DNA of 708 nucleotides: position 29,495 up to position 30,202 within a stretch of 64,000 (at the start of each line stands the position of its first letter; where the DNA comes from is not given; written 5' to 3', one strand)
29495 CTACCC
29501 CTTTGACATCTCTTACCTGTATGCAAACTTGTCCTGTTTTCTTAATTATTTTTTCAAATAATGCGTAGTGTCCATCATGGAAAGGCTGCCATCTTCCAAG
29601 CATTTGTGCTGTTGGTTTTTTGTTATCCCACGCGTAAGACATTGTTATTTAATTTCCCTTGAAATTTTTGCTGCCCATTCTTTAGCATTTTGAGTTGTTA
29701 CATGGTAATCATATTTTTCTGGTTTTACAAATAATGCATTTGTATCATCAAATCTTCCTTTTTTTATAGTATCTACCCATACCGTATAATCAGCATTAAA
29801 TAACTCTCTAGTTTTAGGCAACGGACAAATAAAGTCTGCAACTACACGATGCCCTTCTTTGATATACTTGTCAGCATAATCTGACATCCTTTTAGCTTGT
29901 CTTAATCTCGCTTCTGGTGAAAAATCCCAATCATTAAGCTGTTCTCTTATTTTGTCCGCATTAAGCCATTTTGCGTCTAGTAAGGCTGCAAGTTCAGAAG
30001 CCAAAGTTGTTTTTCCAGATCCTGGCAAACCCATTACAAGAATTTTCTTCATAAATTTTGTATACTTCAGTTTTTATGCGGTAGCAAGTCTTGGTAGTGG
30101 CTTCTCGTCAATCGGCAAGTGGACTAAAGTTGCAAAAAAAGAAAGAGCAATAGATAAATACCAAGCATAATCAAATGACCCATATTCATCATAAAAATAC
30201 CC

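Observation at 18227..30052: Sulfonate-to-sulfite-to-APS island with no recognisable APS-consuming enzyme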

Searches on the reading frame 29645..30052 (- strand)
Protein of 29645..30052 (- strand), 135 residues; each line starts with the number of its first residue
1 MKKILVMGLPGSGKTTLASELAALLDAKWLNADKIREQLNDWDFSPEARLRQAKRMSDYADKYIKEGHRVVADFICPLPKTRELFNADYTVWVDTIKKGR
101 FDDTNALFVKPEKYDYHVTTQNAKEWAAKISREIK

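Call 4: search_protein_families(library=pfam, proteins=[window:29645-30052:-], max_evalue=0.01)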
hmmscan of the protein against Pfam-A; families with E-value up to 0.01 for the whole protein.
window:29645-30052:- (135 aa): 17 families
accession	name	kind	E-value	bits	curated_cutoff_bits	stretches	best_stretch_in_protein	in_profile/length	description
PF13671.12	AAA_33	-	1.3e-10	42.2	27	1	4-74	2-77/143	AAA domain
PF01583.26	APS_kinase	-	1.5e-09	38.5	21.1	1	4-84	5-91/152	Adenylylsulphate kinase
PF13238.12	AAA_18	-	9.5e-07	29.8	29.4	1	4-63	1-66/128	AAA domain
PF13521.12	AAA_28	-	6.6e-06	26.9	27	1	3-66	1-63/164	AAA domain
PF13207.12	AAA_17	-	0.00031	21.5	27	1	7-43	1-38/136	AAA domain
PF08433.16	KTI12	-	0.00066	19.7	22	1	3-34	3-34/271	Chromatin associated protein KTI12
PF20720.3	nSTAND3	-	0.00083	19.5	27.2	1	4-43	20-58/155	Novel STAND NTPase 3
PF00004.35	AAA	-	0.0013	19.6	21.2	1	4-33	1-30/131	ATPase family associated with various cellular activities (AAA)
PF13191.12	AAA_16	-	0.0018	19.2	32.6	1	4-29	27-53/167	AAA ATPase domain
PF13401.12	AAA_22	-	0.0021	18.8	27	1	4-36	8-33/130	AAA domain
PF07728.20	AAA_5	-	0.0026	18.2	22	1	4-29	2-28/139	AAA domain (dynein-related subfamily)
PF13479.12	AAA_24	-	0.0032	17.8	27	1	2-45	3-43/195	AAA domain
PF00448.28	SRP54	-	0.0048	17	22.7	1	3-28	3-28/196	SRP54-type protein, GTPase domain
PF01278.26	Omptin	-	0.0049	16.4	22.6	1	7-71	57-119/283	Omptin family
PF01078.27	Mg_chelatase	-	0.0055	16.6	20.3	1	3-26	24-47/207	Magnesium chelatase, subunit ChlI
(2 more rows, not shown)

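Call 6: search_protein_families(library=ncbifam, proteins=[window:29645-30052:-], max_evalue=0.001)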
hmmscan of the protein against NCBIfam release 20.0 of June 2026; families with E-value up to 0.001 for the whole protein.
window:29645-30052:- (135 aa): 14 families
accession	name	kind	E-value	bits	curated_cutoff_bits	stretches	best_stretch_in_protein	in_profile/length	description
NF004041.0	PRK05541.1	subfamily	2.3e-08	34.3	127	1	4-75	10-86/176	adenylyl-sulfate kinase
TIGR00455.1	apsK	equivalog_domain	1.3e-07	31.5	138.7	1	4-85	21-108/184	adenylyl-sulfate kinase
NF004035.0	PRK05506.1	subfamily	1.3e-06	27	715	1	4-87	463-552/632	bifunctional sulfate adenylyltransferase subunit 1/adenylylsulfate kinase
TIGR02173.1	cyt_kin_arch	equivalog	2e-06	27.9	102.1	1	4-66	3-67/169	(d)CMP kinase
NF003013.0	PRK03846.1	subfamily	5.8e-06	26.1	163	1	6-85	33-118/202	adenylyl-sulfate kinase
TIGR03574.1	selen_PSTK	equivalog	1.6e-05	24.4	290.5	1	4-73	2-74/249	L-seryl-tRNA(Sec) kinase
NF002059.0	PRK00889.1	subfamily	5.3e-05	23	244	1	4-87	8-97/177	adenylyl-sulfate kinase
NF005994.0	PRK08118.1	equivalog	8e-05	22.7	215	1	1-65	1-64/172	DNA topology modulation protein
NF040667.1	hom_kin_desulfo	exception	0.00014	21.8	197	1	4-37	3-36/163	homoserine kinase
NF005576.0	PRK07261.1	equivalog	0.00015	21.6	224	1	3-94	2-86/171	DNA topology modulation protein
TIGR01313.1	therm_gnt_kin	subfamily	0.00015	21.6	113.75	1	4-40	1-37/164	gluconokinase, GntK/IdnK-type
NF007336.0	PRK09825.1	equivalog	0.0002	21.1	304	1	4-40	6-42/176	gluconokinase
NF004861.0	PRK06217.1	equivalog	0.00026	20.4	203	1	1-64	1-62/183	hypothetical protein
TIGR01526.1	nadR_NMN_Atrans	equivalog_domain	0.00035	19.9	341.15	1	2-132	163-287/325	nicotinamide-nucleotide adenylyltransferase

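Call 23: search_solved_structures(query=window:29645-30052:-, max_evalue=1, show_alignments=3)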
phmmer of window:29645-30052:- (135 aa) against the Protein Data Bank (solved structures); distinct sequences matched with E-value up to 1: 120 (the best 60 are shown).
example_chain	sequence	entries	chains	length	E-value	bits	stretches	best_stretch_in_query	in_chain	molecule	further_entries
2yvu_A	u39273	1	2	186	3e-06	30.6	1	6-84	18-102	Probable adenylyl-sulfate kinase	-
1rkb_A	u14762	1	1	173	2.5e-05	27.7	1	3-77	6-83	Protein AD-004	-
3iij_A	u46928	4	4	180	2.8e-05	27.5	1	3-77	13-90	Coilin-interacting nuclear ATPase protein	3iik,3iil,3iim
5jzv_A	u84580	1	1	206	3.5e-05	27.2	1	3-78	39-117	Adenylate kinase isoenzyme 6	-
2pey_A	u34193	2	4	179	0.00048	23.5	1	6-82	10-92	Bifunctional 3'-phosphoadenosine 5'-phosphosulfate synthetase 1 (PAPS synthetase 1) (PAPSS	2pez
2ofw_A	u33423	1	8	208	0.00059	23.2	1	5-82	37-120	APS kinase domain of the PAPS synthetase 1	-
8i1m_A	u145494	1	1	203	0.00066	23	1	6-82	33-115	PAPSS1 protein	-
2ofx_A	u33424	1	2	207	0.00069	23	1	6-82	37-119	Bifunctional 3'-phosphoadenosine 5'-phosphosulfate synthetase 1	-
9d2f_A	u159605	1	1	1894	0.0016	21.8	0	3-42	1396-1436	Adenylate kinase 9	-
3uie_A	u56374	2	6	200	0.0018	21.6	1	4-83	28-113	Adenylyl-sulfate kinase 1, chloroplastic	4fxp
8i1n_A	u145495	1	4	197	0.0018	21.6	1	6-83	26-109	Bifunctional 3'-phosphoadenosine 5'-phosphosulfate synthase 2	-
2ax4_A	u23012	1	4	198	0.0018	21.6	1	6-83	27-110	Bifunctional 3'-phosphoadenosine 5'-phosphosulfate synthetase 2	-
8i1o_A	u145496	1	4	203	0.0019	21.5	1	6-83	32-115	Bifunctional 3'-phosphoadenosine 5'-phosphosulfate synthase 2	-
1x6v_B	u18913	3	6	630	0.0032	20.8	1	6-82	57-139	Bifunctional 3'-phosphoadenosine 5'-phosphosulfate synthetase 1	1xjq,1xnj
4bzq_A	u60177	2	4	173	0.0075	19.6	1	4-85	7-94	BIFUNCTIONAL ENZYME CYSN/CYSC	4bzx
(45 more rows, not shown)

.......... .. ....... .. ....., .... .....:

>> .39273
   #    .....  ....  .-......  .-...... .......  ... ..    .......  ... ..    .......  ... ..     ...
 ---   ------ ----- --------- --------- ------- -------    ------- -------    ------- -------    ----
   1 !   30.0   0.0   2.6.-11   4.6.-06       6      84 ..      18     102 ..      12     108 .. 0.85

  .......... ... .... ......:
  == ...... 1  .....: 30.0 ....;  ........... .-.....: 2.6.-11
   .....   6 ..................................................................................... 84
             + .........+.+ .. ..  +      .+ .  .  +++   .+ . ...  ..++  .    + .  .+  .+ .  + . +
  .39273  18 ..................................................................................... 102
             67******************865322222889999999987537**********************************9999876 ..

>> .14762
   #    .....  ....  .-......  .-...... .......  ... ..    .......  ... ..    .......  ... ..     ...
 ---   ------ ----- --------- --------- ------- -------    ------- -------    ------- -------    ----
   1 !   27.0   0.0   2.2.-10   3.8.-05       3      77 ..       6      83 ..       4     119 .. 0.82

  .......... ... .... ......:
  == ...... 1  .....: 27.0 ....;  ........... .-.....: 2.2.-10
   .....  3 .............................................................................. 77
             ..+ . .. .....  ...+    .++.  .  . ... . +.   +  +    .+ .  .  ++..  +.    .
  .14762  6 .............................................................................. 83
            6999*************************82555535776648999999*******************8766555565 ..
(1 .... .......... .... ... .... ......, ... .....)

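Call 37: search_protein_representatives(protein=window:29645-30052:-)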
Query: 135 residues. Proteins with E-value up to 0.001 (for the whole library): 1562; up to 1e-10: 841; up to 1e-30: 67. The best 150 are listed.
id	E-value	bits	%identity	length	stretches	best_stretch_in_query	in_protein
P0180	2.4e-72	257.5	68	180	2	7-100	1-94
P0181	6.3e-48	178.5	64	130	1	7-135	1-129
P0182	7.6e-48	178.2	66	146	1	12-129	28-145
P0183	2.7e-47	176.4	59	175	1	4-135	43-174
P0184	1.3e-44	167.8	62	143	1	3-119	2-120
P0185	4.4e-43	162.8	55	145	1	1-132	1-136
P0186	9.2e-43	161.8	57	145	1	3-134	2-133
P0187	2.1e-42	160.6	55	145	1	3-134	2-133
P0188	2.8e-41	157.0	65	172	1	29-135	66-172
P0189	5.7e-41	156.0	60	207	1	1-133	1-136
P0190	1.9e-40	154.3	54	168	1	2-131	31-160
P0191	7.8e-40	152.3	61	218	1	6-124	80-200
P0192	9.6e-40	152.0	65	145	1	1-109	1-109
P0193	8.9e-39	148.9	65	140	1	7-117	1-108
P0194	2.0e-38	147.7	68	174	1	7-108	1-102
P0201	4.0e-36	140.3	55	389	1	7-130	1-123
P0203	1.0e-35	138.9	53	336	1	2-132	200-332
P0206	1.4e-35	138.5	58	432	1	3-111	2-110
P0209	2.9e-35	137.5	49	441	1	2-132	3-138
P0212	2.0e-34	134.8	55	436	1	3-119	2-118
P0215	3.9e-34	133.9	55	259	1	3-118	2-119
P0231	5.5e-32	126.9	53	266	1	2-134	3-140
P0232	5.7e-32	126.8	50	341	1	3-133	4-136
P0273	3.2e-29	118.0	48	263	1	2-129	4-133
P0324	4.2e-27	111.1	45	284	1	3-130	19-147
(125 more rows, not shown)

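Call 38: search_protein_families(library=pfam, proteins=[P0201, P0203, P0206, P0209, P0212, P0232, P0215, P0231, P0273, P0324], max_evalue=0.001)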
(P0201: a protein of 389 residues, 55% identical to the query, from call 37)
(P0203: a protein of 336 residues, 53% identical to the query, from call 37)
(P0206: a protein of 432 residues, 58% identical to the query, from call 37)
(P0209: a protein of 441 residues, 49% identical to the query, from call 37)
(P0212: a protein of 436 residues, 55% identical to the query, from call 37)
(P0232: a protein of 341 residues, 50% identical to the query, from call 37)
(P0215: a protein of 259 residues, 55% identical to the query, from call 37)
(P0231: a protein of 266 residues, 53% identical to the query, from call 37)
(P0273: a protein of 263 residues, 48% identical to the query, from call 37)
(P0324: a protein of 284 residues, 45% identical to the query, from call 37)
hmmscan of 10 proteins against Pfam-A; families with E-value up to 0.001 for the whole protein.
P0201 (389 aa): 7 families
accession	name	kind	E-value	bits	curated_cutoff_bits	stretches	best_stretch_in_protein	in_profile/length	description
PF00483.29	NTP_transferase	-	4.6e-15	56.3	21.2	1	139-290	2-161/245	Nucleotidyl transferase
PF13671.12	AAA_33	-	2.2e-06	28.4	27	1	2-67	6-77/143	AAA domain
PF12804.13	NTP_transf_3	-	7.1e-06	26.7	27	1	139-187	1-44/160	MobA-like NTP transferase domain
PF01583.26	APS_kinase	-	4.7e-05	23.9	21.1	1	2-70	9-84/152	Adenylylsulphate kinase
PF08433.16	KTI12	-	8.1e-05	22.7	22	1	2-66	8-77/271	Chromatin associated protein KTI12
PF13238.12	AAA_18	-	0.00052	20.9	29.4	0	1-30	4-32/128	AAA domain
PF13207.12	AAA_17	-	0.00086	20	27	0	1-25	1-25/136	AAA domain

P0203 (336 aa): 17 families
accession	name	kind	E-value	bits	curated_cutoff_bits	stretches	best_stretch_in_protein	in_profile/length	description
PF01583.26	APS_kinase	-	9e-09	36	21.1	1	201-283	4-90/152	Adenylylsulphate kinase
PF13238.12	AAA_18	-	2.8e-07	31.5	29.4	1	202-237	1-31/128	AAA domain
PF03266.21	NTPase_1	-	7.3e-06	26.4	23.9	1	201-247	1-48/168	NTPase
PF01637.24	ATPase_2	-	8.7e-06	26.1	33.2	1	189-254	10-74/225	ATPase domain predominantly from Archaea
PF20720.3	nSTAND3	-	9e-06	25.9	27.2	1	199-241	17-61/155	Novel STAND NTPase 3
PF13671.12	AAA_33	-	1.2e-05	26.1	27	1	202-243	2-39/143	AAA domain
PF00004.35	AAA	-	1.6e-05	25.8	21.2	1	202-250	1-38/131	ATPase family associated with various cellular activities (AAA)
PF13207.12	AAA_17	-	1.9e-05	25.4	27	1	205-229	1-23/136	AAA domain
PF13191.12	AAA_16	-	6.2e-05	24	32.6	1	191-248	16-73/167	AAA ATPase domain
PF08433.16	KTI12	-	7.1e-05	22.9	22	1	202-258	4-61/271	Chromatin associated protein KTI12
PF06414.18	Zeta_toxin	-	8e-05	22.6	22.3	1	194-244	11-61/199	Zeta toxin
PF13173.12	AAA_14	-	9.2e-05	22.9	27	1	200-241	3-44/129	AAA domain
PF24883.2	NPHP3_N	-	9.9e-05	23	24.8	1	192-239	14-63/164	Nephrocystin 3, N-terminal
PF13401.12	AAA_22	-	0.0001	23.1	27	1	199-234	5-41/130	AAA domain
PF00931.28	NB-ARC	-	0.00029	20.6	23.5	1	186-227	4-49/248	NB-ARC domain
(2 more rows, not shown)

P0206 (432 aa): 6 families
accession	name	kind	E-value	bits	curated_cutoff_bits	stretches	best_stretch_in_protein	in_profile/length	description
PF01583.26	APS_kinase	-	1.5e-11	45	21.1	1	3-110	5-126/152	Adenylylsulphate kinase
PF13671.12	AAA_33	-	3.1e-10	40.9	27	1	3-84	2-88/143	AAA domain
PF13238.12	AAA_18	-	4.9e-06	27.5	29.4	1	3-101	1-106/128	AAA domain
PF20720.3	nSTAND3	-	2.6e-05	24.4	27.2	1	3-41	20-57/155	Novel STAND NTPase 3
PF08433.16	KTI12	-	6.7e-05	23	22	1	3-75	4-80/271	Chromatin associated protein KTI12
PF00004.35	AAA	-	0.00086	20.2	21.2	0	3-60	1-51/131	ATPase family associated with various cellular activities (AAA)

P0209 (441 aa): 13 families
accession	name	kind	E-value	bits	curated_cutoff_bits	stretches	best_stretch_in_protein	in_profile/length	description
PF01583.26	APS_kinase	-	4e-11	43.6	21.1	1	5-89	5-90/152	Adenylylsulphate kinase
PF08433.16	KTI12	-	2.9e-08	34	22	1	5-79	4-77/271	Chromatin associated protein KTI12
PF13238.12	AAA_18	-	5.9e-07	30.4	29.4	1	5-99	1-97/128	AAA domain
PF20720.3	nSTAND3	-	4.3e-06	27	27.2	1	5-39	20-53/155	Novel STAND NTPase 3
PF00448.28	SRP54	-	8.5e-05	22.7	22.7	1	4-43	3-42/196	SRP54-type protein, GTPase domain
PF03266.21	NTPase_1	-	0.00014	22.2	23.9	1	4-52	1-49/168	NTPase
PF13671.12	AAA_33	-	0.00015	22.5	27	1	5-47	2-39/143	AAA domain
PF00005.33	ABC_tran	-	0.00017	22.7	25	1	3-47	12-56/137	ABC transporter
PF13521.12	AAA_28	-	0.00052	20.7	27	0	4-79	1-80/164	AAA domain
PF07728.20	AAA_5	-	0.00063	20.2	22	0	5-44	2-41/139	AAA domain (dynein-related subfamily)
PF24883.2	NPHP3_N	-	0.00072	20.2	24.8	0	6-39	26-59/164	Nephrocystin 3, N-terminal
PF13191.12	AAA_16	-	0.00076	20.4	32.6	0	4-40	26-60/167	AAA ATPase domain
PF06414.18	Zeta_toxin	-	0.00093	19.1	22.3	0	5-47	19-60/199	Zeta toxin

P0212 (436 aa): 5 families
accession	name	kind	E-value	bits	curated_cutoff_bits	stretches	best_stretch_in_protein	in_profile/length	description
PF01583.26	APS_kinase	-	2.5e-11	44.3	21.1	1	3-84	5-92/152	Adenylylsulphate kinase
PF13671.12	AAA_33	-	4.3e-11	43.7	27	1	3-86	2-90/143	AAA domain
PF13238.12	AAA_18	-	2.7e-07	31.5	29.4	1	3-86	1-93/128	AAA domain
PF08433.16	KTI12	-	3.9e-05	23.7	22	1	3-72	4-77/271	Chromatin associated protein KTI12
PF00004.35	AAA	-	0.00049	21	21.2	1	3-51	1-48/131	ATPase family associated with various cellular activities (AAA)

P0232 (341 aa): 6 families
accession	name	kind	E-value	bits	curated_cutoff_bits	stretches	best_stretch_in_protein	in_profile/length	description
PF01583.26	APS_kinase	-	6.8e-08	33.1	21.1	1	4-85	4-91/152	Adenylylsulphate kinase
PF13671.12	AAA_33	-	3.6e-06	27.8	27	1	5-60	2-52/143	AAA domain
PF00004.35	AAA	-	6.7e-06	27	21.2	1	5-47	1-38/131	ATPase family associated with various cellular activities (AAA)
PF13238.12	AAA_18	-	1.1e-05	26.3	29.4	1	5-79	1-84/128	AAA domain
PF06414.18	Zeta_toxin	-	0.00032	20.6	22.3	1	5-44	19-60/199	Zeta toxin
PF13521.12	AAA_28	-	0.00073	20.2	27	0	4-63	1-69/164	AAA domain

P0215 (259 aa): 7 families
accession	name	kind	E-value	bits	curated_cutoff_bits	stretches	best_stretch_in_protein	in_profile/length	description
PF13671.12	AAA_33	-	1.5e-07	32.3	27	1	3-59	2-63/143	AAA domain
PF13238.12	AAA_18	-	5.4e-07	30.6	29.4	1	3-70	1-76/128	AAA domain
PF01467.32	CTP_transf_like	-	8.2e-07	29.7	21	1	154-186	2-34/133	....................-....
PF13207.12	AAA_17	-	7.2e-06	26.8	27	1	6-43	1-39/136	AAA domain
PF01583.26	APS_kinase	-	1.4e-05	25.6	21.1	1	3-82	5-90/152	Adenylylsulphate kinase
PF06414.18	Zeta_toxin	-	3.3e-05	23.9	22.3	1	3-41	19-61/199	Zeta toxin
PF08433.16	KTI12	-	0.00065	19.7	22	0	3-28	4-29/271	Chromatin associated protein KTI12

P0231 (266 aa): 6 families
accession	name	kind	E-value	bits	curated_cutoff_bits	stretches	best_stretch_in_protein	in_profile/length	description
PF01583.26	APS_kinase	-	5.4e-15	56.2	21.1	1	5-86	5-91/152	Adenylylsulphate kinase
PF13671.12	AAA_33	-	7e-08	33.3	27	1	5-86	2-87/143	AAA domain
PF01467.32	CTP_transf_like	-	1.1e-05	26.1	21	1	152-205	1-53/133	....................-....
PF13238.12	AAA_18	-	7.3e-05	23.7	29.4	1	5-42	1-37/128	AAA domain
PF13521.12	AAA_28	-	0.00031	21.4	27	1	4-62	1-57/164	AAA domain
PF06414.18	Zeta_toxin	-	0.00053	19.9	22.3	1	5-41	19-59/199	Zeta toxin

P0273 (263 aa): 6 families
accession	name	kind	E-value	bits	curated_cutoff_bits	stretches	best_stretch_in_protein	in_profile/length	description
PF01583.26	APS_kinase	-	1.9e-14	54.4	21.1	1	6-87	5-91/152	Adenylylsulphate kinase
PF13671.12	AAA_33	-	1.3e-08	35.7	27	1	6-90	2-90/143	AAA domain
PF13493.11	DUF4118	-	5.2e-07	29.8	28.4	1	159-259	2-102/107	Domain of unknown function (DUF4118)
PF13238.12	AAA_18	-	1.8e-06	28.8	29.4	1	6-35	1-25/128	AAA domain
PF13521.12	AAA_28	-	0.00026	21.7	27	1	5-59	1-53/164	AAA domain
PF13191.12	AAA_16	-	0.00079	20.4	32.6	0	6-30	27-53/167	AAA ATPase domain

P0324 (284 aa): 5 families
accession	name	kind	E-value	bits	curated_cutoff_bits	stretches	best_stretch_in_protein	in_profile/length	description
PF01583.26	APS_kinase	-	3.3e-14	53.6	21.1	1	17-101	2-91/152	Adenylylsulphate kinase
PF13671.12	AAA_33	-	3.2e-06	27.9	27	1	20-102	2-88/143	AAA domain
PF13238.12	AAA_18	-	8.1e-05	23.5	29.4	1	20-50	1-37/128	AAA domain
PF13493.11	DUF4118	-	0.0001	22.5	28.4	1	203-261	25-83/107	Domain of unknown function (DUF4118)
PF06414.18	Zeta_toxin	-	0.00055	19.9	22.3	1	18-56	17-59/199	Zeta toxin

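Call 39: search_protein_families(library=phrogs, proteins=[window:29645-30052:-], max_evalue=0.001)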
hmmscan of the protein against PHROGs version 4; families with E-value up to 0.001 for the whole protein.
window:29645-30052:- (135 aa): 5 families
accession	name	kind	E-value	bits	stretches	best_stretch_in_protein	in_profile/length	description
phrog_10255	-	other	3.8e-31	109.6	1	1-119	1-109/230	kinase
phrog_2071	-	other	4.2e-10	40.9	1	4-72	19-88/282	ATPase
phrog_761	-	other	4.2e-07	30.9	1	1-73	19-105/362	thymidylate kinase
phrog_505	-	other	1.1e-06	29.4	1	2-71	3-79/295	polynucleotide kinase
phrog_2107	-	other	6.3e-05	23.7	1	1-29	3-31/201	thymidylate kinase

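Call 41: search_dna_similar(query=P0215, collection=phages, mode=protein, max_rows=25)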
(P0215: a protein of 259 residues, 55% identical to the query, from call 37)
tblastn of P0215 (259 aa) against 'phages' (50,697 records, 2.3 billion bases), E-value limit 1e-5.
Records with a match: 15; places in all: 15; records where one place covers at least 80% of the query: 12.
Best place of each record, by identity: <60% 15.
By first word of the organism name: Xylella 6; Stenotrophomonas 3; Ralstonia 3; Xanthomonas 2; Clavibacter 1.
By host as written in the record: - 5; Xylella fastidiosa 4; Stenotrophomonas maltophilia 2; Stenotrophomonas maltophilia D1571 1; Clavibacter michiganensis subsp. michiganensis 1; Xanthomonas campestris pv. campestris str. 8004 1; Ralstonia solanacearum 1.
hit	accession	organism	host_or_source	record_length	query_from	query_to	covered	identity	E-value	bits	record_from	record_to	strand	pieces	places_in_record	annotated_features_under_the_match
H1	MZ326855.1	Stenotrophomonas phage Suzuki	Stenotrophomonas maltophilia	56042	2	259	100%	46.1%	2e-63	220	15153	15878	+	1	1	hypothetical protein (x2) | ribosome_binding_site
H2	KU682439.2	Stenotrophomonas phage vB_SmaS-DLP_6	Stenotrophomonas maltophilia D1571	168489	1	257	99%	45.7%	1e-63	220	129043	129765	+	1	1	hypothetical protein (x2)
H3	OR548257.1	Clavibacter phage 33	Clavibacter michiganensis subsp. ...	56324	2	256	98%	44.7%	4e-63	219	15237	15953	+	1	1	kinase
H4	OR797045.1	Stenotrophomonas phage vB_SmaS_Bhz60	Stenotrophomonas maltophilia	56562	2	256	98%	44.7%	1e-61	214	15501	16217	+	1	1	kinase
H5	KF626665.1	Xylella phage Sano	Xylella fastidiosa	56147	2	259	100%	44.2%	2e-63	219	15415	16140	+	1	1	hypothetical protein (x2) | ribosome_binding_site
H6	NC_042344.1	Xylella phage Sano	Xylella fastidiosa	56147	2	259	100%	44.2%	2e-63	219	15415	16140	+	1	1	kinase | ribosome_binding_site | hypothetical protein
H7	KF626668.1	Xylella phage Salvo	Xylella fastidiosa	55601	2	254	98%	41.9%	2e-58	205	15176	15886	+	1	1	hypothetical protein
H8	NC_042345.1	Xylella phage Salvo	Xylella fastidiosa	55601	2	254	98%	41.9%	2e-58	205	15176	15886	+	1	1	kinase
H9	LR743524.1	Xylella phage Bacata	Phage obtained on X. albilineans after ...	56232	2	256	98%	40.4%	3e-55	196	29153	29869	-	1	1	Adenylylsulfate kinase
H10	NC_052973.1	Xylella phage Bacata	Phage obtained on X. albilineans after ...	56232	2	256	98%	40.4%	3e-55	196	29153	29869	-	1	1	kinase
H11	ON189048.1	Xanthomonas phage Seregon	-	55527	2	256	98%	40.4%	1e-54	194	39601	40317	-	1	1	hypothetical protein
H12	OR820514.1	Xanthomonas phage AhaSv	Xanthomonas campestris pv. campestris ...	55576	2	254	98%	40.7%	1e-55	197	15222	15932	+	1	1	hypothetical protein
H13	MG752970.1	Ralstonia phage RsoM2USA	Ralstonia solanacearum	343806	3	115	44%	46.5%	2e-25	110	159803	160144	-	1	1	hypothetical protein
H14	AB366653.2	Ralstonia phage phiRSL1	-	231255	3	119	45%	40.8%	8e-24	105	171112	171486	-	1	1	adenosine 5'-phosphosulfate kinase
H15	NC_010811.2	Ralstonia phage phiRSL1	-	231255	3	119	45%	40.8%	8e-24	105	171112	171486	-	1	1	adenosine 5'-phosphosulfate kinase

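Call 43: get_annotated_region(hit=H6, flank=7000)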
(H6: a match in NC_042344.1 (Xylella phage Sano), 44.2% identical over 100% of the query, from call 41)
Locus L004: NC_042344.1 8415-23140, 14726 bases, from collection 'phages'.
description: Phage Sano, complete genome.
organism: Xylella phage Sano (NCBI taxid 1415148)
taxonomy: Viruses; Duplodnaviria; Heunggongvirae; Uroviricota; Caudoviricetes; Casjensviridae; Sanovirus; Xylella virus Sano
host: Xylella fastidiosa; source: -; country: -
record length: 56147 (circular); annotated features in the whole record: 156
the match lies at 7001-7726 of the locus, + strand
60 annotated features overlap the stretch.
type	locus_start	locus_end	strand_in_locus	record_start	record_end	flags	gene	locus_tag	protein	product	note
CDS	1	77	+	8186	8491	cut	-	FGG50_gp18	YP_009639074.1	hypothetical protein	-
regulatory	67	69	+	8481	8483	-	-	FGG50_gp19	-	ribosome_binding_site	-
CDS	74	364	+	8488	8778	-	-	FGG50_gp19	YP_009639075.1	hypothetical protein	-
regulatory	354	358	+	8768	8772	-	-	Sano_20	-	ribosome_binding_site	-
CDS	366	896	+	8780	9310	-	-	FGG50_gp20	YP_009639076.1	hypothetical protein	-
regulatory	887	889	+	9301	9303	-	-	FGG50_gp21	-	ribosome_binding_site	-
CDS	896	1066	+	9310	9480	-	-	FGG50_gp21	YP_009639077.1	hypothetical protein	-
regulatory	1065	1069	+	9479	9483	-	-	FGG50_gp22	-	ribosome_binding_site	-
CDS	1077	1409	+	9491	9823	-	-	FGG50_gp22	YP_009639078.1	hypothetical protein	-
regulatory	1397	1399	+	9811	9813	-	-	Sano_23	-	ribosome_binding_site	-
CDS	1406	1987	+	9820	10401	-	-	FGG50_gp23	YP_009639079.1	hypothetical protein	-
regulatory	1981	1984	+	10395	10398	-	-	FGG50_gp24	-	ribosome_binding_site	-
CDS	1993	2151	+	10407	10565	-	-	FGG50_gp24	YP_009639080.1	hypothetical protein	-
regulatory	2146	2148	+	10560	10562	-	-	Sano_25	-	ribosome_binding_site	-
CDS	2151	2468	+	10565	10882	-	-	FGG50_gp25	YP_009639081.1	hypothetical protein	-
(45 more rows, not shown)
